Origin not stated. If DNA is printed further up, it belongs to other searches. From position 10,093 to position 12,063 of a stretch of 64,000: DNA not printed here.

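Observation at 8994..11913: Coupled pair of large orphan proteins (555 + 414 aa) with Gly/Ala/Met-rich hydrophobic hairpins and no signal peptides, between fur and hupB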

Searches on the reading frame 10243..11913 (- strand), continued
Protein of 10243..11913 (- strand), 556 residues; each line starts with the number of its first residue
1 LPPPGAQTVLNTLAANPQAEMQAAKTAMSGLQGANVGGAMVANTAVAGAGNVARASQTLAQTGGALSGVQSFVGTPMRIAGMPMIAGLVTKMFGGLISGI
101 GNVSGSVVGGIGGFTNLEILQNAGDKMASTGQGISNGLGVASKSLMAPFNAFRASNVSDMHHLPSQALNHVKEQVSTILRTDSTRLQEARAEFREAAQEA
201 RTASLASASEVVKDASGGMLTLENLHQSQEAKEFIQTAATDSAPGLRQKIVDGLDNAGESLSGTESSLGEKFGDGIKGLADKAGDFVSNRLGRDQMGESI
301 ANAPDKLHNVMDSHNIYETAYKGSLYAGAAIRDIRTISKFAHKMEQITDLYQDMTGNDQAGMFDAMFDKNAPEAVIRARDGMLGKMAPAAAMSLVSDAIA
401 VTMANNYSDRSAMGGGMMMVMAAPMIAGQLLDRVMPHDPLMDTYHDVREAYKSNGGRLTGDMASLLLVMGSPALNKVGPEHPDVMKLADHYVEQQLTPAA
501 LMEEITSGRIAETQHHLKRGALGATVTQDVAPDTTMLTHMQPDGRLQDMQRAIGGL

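Call 42: list_cluster_members(proteins=[P0013, P0014, P0015, P0016, P0017, P0018, P0019, P0020, P0021, P0022])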
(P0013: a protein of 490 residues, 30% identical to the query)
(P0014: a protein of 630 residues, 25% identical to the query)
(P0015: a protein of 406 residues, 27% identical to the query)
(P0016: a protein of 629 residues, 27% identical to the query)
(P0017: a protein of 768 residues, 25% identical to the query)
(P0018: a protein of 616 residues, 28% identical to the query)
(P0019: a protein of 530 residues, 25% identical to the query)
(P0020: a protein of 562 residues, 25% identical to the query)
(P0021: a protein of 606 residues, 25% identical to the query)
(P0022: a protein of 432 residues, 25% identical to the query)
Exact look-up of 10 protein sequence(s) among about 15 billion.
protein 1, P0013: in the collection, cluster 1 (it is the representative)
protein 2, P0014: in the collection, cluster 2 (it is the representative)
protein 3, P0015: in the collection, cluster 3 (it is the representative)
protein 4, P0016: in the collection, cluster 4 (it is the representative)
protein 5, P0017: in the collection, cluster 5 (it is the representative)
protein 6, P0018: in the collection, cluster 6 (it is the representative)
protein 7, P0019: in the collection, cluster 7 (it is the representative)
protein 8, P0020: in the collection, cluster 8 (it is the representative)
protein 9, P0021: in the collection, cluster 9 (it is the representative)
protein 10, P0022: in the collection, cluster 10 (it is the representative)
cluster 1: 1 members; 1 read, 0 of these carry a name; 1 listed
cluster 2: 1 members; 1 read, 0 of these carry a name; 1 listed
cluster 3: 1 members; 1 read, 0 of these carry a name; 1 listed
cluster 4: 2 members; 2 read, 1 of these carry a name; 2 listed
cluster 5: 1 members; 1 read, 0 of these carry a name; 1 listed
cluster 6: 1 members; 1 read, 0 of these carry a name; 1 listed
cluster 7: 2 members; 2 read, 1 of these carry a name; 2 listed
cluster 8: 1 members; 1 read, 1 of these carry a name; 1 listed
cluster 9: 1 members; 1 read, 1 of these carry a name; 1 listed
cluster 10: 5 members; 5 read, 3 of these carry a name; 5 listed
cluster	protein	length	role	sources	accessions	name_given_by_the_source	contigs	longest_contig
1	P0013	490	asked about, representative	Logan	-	-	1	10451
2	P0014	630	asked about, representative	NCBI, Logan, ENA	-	-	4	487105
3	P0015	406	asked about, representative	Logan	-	-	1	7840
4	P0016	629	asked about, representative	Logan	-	-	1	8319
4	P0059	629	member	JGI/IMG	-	hypothetical protein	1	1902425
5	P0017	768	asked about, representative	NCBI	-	-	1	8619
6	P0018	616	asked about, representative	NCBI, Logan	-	-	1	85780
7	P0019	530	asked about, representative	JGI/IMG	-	hypothetical protein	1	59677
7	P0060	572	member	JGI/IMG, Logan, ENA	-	-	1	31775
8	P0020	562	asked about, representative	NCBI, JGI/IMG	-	hypothetical protein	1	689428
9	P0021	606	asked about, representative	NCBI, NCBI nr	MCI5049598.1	MAG: hypothetical protein MRY32_04625 [Rickettsiales bacterium] | hypothetical protein [Rickettsiales bacterium]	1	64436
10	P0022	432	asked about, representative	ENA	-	-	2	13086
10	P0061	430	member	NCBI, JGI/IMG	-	hypothetical protein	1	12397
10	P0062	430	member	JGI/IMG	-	hypothetical protein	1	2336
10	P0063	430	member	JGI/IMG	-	hypothetical protein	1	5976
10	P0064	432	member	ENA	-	-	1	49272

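Call 43: list_cluster_members(proteins=[P0023, P0024, P0025, P0027, P0028, P0029, P0030, P0032, P0033, P0037])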
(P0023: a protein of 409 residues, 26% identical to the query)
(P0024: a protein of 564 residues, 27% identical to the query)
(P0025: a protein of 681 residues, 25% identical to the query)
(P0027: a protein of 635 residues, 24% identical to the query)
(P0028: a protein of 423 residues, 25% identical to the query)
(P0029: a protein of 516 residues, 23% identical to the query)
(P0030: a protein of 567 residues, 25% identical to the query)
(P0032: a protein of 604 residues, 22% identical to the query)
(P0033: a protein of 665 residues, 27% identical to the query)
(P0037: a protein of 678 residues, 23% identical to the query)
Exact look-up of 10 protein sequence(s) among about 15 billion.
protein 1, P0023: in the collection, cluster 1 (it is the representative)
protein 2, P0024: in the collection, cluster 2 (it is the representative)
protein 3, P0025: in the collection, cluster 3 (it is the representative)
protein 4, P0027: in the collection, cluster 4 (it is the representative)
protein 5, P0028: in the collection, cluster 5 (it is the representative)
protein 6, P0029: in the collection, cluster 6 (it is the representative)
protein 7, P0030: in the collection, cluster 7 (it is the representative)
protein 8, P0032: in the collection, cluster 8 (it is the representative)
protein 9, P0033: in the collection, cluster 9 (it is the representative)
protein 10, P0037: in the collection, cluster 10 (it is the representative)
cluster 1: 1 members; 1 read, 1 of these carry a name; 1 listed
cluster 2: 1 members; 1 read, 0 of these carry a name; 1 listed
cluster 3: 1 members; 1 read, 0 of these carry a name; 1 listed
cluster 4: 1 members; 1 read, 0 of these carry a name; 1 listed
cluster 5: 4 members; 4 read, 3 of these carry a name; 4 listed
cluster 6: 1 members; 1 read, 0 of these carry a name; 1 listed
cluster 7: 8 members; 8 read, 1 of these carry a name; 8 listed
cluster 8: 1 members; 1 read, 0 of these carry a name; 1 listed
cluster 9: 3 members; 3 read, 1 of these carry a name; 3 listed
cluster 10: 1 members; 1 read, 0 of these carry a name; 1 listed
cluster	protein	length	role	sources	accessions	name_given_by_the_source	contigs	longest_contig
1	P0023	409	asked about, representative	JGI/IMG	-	hypothetical protein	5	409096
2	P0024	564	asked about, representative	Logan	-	-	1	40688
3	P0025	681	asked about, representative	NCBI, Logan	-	-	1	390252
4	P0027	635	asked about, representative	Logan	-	-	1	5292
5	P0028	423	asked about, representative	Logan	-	-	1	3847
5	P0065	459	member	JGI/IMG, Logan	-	hypothetical protein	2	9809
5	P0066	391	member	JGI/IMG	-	hypothetical protein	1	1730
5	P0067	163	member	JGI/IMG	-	hypothetical protein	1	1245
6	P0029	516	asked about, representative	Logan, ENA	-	-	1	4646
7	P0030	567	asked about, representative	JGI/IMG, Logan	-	-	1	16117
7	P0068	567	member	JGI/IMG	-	hypothetical protein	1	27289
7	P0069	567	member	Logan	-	-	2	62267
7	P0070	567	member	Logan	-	-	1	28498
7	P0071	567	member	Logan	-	-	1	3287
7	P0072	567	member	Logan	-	-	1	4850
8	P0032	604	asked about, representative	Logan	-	-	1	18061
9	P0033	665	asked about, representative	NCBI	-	-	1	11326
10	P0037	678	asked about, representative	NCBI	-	-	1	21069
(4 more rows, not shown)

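Call 44: find_encoding_contigs(protein=P0014, flank=10000, max_places=1)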
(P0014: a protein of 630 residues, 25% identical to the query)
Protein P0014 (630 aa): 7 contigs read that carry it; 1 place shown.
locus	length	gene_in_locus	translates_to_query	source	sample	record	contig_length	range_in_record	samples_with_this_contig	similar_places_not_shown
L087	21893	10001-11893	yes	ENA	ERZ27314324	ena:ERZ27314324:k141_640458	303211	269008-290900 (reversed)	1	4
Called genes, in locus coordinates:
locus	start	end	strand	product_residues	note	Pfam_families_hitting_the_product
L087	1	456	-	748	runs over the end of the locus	PF00069:Pkinase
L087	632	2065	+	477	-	PF00579:tRNA-synt_1b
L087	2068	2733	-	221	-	PF00814:TsaD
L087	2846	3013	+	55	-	PF00471:Ribosomal_L33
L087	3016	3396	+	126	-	PF02699:YajC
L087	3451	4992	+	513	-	PF00133:tRNA-synt_1, PF01406:tRNA-synt_1e (weak), PF09334:tRNA-synt_1g, PF00133:tRNA-synt_1, PF19303:Anticodon_3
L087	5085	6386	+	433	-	-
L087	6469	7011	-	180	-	-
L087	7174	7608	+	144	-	-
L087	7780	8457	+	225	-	-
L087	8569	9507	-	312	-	PF00254:FKBP_C (weak)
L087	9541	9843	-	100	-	PF01313:Bac_export_3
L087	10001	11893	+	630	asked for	-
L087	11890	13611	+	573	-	-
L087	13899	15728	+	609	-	PF00009:GTP_EFTU, PF01926:MMR_HSR1 (faint), PF22042:EF-G_D2, PF03144:GTP_EFTU_D2, PF00679:EFG_C, PF21018:BipA_C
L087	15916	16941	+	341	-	PF02606:LpxK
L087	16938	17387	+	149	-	PF02502:LacAB_rpiB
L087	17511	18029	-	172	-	-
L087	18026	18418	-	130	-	-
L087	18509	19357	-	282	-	-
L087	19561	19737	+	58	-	-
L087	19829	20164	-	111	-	PF02416:TatA_B_E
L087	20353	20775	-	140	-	PF00075:RNase_H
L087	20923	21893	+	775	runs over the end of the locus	PF01564:Spermine_synth (weak)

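Call 45: find_encoding_contigs(protein=P0020, flank=10000, max_places=1)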
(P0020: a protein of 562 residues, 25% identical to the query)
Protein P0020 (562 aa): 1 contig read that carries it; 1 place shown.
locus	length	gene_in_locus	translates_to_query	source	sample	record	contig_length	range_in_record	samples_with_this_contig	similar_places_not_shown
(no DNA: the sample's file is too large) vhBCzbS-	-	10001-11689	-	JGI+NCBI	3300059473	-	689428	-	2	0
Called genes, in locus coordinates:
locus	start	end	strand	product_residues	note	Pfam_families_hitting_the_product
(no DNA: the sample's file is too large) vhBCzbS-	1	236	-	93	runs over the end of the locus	-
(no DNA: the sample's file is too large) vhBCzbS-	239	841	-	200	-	-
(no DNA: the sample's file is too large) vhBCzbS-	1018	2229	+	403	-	PF05065:Phage_capsid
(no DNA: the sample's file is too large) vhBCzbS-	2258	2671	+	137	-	-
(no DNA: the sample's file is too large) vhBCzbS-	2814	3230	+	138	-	-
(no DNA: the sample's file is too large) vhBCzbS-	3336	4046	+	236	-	-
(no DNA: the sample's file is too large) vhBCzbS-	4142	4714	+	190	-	PF24163:HCP, PF05135:Phage_connect_1 (weak)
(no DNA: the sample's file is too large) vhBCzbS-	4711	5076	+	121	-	PF05521:Phage_HCP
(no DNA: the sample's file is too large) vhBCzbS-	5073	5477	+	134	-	PF11367:Tail_completion_gp17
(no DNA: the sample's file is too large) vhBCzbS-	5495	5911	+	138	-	PF06199:Phage_tail_2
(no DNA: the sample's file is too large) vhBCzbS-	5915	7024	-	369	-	-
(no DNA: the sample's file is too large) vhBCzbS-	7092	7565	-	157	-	PF02140:SUEL_Lectin (weak)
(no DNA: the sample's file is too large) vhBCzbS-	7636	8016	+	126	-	-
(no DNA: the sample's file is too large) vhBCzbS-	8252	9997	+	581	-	-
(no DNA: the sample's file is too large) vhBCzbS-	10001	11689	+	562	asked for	-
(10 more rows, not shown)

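Call 46: find_encoding_contigs(protein=P0023, flank=10000, max_places=1)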
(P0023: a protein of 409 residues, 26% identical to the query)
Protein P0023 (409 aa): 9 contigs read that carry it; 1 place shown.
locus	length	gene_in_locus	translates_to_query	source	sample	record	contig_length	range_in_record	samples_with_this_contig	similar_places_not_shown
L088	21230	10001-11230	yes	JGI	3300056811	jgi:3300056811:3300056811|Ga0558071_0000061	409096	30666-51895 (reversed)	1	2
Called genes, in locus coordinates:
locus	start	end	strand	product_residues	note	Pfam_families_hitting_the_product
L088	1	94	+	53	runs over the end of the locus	-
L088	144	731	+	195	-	PF05135:Phage_connect_1 (faint)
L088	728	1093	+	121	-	PF05521:Phage_HCP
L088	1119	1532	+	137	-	PF11367:Tail_completion_gp17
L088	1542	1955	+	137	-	PF06199:Phage_tail_2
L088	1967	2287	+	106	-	PF11836:Phage_TAC_11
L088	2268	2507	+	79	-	PF09550:Phage_TAC_6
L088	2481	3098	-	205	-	-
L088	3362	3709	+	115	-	-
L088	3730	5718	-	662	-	-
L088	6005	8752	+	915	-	-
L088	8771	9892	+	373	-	-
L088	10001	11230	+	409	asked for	-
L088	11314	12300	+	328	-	-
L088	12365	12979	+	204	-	PF09343:DUF2460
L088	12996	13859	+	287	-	PF09931:Phage_phiJL001_Gp84_N, PF09356:Phage_BR0599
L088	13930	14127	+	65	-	-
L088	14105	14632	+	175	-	PF10097:DUF2335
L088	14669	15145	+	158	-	-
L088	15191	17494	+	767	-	PF22612:GH113 (faint), PF13547:GTA_TIM, PF13550:Phage-tail_3 (weak)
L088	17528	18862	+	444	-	PF13550:Phage-tail_3, PF23666:Rcc01698_C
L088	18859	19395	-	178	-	PF14470:bPH_3, PF09851:SHOCT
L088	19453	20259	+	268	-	PF10983:DUF2793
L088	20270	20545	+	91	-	-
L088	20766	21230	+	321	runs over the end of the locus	-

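Call 48: search_protein_families(library=phrogs, alignment_id=A1, max_evalue=0.01)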
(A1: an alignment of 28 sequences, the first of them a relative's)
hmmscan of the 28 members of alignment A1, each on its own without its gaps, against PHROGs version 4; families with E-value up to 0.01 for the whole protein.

A. member 1, P0001 (556 aa): 0 families

B. families by the number of members that match (of 28 scanned): 2 families
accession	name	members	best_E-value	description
phrog_4467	-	1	0.00013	-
phrog_2230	-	1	0.0016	-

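Call 49: search_protein_families(library=phrogs, proteins=[L083:11447-12808:+, L085:10616-11932:+, L084:12052-13707:+, L087:11890-13611:+, L088:11314-12300:+, L088:8771-9892:+, L088:6005-8752:+, L088:3730-5718:-], max_evalue=0.01)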
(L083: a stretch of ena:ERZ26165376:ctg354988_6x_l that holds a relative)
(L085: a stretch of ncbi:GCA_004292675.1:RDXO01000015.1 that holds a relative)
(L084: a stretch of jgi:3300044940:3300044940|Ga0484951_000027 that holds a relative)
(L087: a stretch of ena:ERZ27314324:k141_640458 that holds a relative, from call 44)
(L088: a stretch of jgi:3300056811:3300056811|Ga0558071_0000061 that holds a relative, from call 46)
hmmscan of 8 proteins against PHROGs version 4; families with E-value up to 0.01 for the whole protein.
L083:11447-12808:+ (453 aa): 0 families

L085:10616-11932:+ (438 aa): 0 families

L084:12052-13707:+ (551 aa): 0 families

L087:11890-13611:+ (573 aa): 0 families

L088:11314-12300:+ (328 aa): 0 families

L088:8771-9892:+ (373 aa): 0 families

L088:6005-8752:+ (915 aa): 1 family
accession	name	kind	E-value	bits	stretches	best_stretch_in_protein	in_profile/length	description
phrog_5096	-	unknown function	0.0056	16.9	0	28-119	67-151/261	-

L088:3730-5718:- (662 aa): 0 families

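Call 52: find_encoding_contigs(protein=P0025, flank=10000, max_places=1)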
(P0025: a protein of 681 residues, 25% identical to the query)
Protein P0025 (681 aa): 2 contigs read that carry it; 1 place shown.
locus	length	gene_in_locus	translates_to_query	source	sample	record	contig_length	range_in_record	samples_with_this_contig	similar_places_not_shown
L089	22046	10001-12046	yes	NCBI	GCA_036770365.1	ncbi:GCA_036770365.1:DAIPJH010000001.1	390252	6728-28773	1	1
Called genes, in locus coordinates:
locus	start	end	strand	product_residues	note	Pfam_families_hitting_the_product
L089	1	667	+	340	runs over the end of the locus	PF03193:RsgA_GTPase (faint), PF00009:GTP_EFTU, PF00350:Dynamin_N (faint), PF01926:MMR_HSR1, PF02421:FeoB_N, PF10662:PduV-EutP (weak), PF07650:KH_2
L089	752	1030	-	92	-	-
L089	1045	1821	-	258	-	PF00813:FliP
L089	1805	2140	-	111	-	-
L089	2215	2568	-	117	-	-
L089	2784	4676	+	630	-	-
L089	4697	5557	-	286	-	PF14805:THDPS_N_2, PF25084:LbH_EIF2B (weak), PF00132:Hexapep, PF14602:Hexapep_2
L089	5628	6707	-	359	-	PF22660:RS_preATP-grasp-like, PF02222:ATP-grasp, PF07478:Dala_Dala_lig_C (weak), PF17769:PurK_C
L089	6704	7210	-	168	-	PF00731:AIRC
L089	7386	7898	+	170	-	-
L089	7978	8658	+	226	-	PF20582:UPF0758_N (weak), PF04002:RadC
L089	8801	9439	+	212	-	-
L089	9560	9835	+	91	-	-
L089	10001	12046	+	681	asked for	-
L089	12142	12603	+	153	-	-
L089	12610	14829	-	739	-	PF05226:CHASE2, PF00211:Guanylate_cyc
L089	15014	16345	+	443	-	PF24575:TPR_Slam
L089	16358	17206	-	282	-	PF01551:Peptidase_M23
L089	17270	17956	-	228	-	-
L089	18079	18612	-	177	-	PF00581:Rhodanese, PF11127:YgaP-like_TM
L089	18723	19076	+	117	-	PF02627:CMD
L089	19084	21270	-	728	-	PF00072:Response_reg, PF00990:GGDEF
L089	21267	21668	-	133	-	PF00072:Response_reg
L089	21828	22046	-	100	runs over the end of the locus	PF00381:PTS-HPr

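Call 53: find_encoding_contigs(protein=P0021, flank=10000, max_places=1)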
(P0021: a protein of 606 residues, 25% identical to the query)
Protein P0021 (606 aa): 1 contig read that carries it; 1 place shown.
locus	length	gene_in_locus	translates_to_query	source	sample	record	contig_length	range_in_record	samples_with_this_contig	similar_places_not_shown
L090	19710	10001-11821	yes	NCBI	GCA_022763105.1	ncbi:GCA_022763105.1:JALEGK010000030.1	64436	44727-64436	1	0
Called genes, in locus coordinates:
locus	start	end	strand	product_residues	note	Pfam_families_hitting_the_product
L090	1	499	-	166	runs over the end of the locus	-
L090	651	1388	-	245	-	-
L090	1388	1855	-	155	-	PF02140:SUEL_Lectin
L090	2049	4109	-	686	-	-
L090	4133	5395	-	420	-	-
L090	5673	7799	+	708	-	-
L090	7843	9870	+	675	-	-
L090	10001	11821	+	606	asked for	-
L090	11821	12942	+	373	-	-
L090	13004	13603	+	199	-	PF09343:DUF2460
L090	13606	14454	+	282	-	PF09931:Phage_phiJL001_Gp84_N, PF09356:Phage_BR0599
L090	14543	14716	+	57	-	-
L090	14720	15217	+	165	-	PF10097:DUF2335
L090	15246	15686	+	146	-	PF00877:NLPC_P60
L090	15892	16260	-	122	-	-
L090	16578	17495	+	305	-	-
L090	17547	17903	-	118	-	-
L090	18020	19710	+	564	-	PF22612:GH113 (weak), PF13547:GTA_TIM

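Call 54: find_related_loci(query=P0023, collection=viral_contigs, flank=10000)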
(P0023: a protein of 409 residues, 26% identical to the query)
Query P0023 (409 aa) in viral_contigs; peptide patterns used: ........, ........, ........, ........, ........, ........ (x = any residue, [..] = any of these).
11 stretches matched a pattern, but none encodes a relative of the query by tblastn (E <= 1e-3).

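Call 56: find_related_loci(query=L090:13606-14454:+, collection=viral_contigs, flank=7000)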
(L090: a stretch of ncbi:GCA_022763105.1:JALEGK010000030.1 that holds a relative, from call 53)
Query L090:13606-14454:+ (282 aa) in viral_contigs; peptide patterns used: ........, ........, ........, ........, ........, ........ (x = any residue, [..] = any of these).
373 stretches matched a pattern; 370 encode a relative of the query (tblastn E <= 1e-3); the best 80 are kept; 80 distinct loci.
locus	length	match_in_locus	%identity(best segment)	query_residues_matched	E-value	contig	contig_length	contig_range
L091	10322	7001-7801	52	6-270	3e-89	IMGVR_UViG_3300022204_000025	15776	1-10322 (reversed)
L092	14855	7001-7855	48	1-273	3e-80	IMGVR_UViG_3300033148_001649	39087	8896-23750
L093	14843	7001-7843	44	1-275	7e-79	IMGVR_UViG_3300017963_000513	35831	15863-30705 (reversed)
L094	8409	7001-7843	44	1-274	3e-70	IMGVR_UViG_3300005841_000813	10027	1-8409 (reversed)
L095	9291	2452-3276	44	1-269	7e-68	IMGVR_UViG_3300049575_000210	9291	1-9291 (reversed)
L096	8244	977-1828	44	1-278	2e-67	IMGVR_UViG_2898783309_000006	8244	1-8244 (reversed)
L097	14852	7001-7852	44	1-278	3e-67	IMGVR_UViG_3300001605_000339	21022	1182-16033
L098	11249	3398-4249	45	1-278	3e-67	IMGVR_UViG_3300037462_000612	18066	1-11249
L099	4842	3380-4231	44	1-278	2e-67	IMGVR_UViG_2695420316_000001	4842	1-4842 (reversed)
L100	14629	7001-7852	43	1-278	5e-67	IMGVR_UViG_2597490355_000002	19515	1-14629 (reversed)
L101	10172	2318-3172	43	1-279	8e-67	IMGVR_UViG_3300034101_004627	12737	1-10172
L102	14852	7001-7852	44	1-278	5e-67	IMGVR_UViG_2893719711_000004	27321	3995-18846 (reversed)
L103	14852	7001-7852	43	1-278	6e-67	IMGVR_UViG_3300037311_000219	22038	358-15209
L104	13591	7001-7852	45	1-278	5e-67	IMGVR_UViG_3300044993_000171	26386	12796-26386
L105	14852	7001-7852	44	1-278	2e-66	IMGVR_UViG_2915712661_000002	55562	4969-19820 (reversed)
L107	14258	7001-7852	44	1-278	1e-66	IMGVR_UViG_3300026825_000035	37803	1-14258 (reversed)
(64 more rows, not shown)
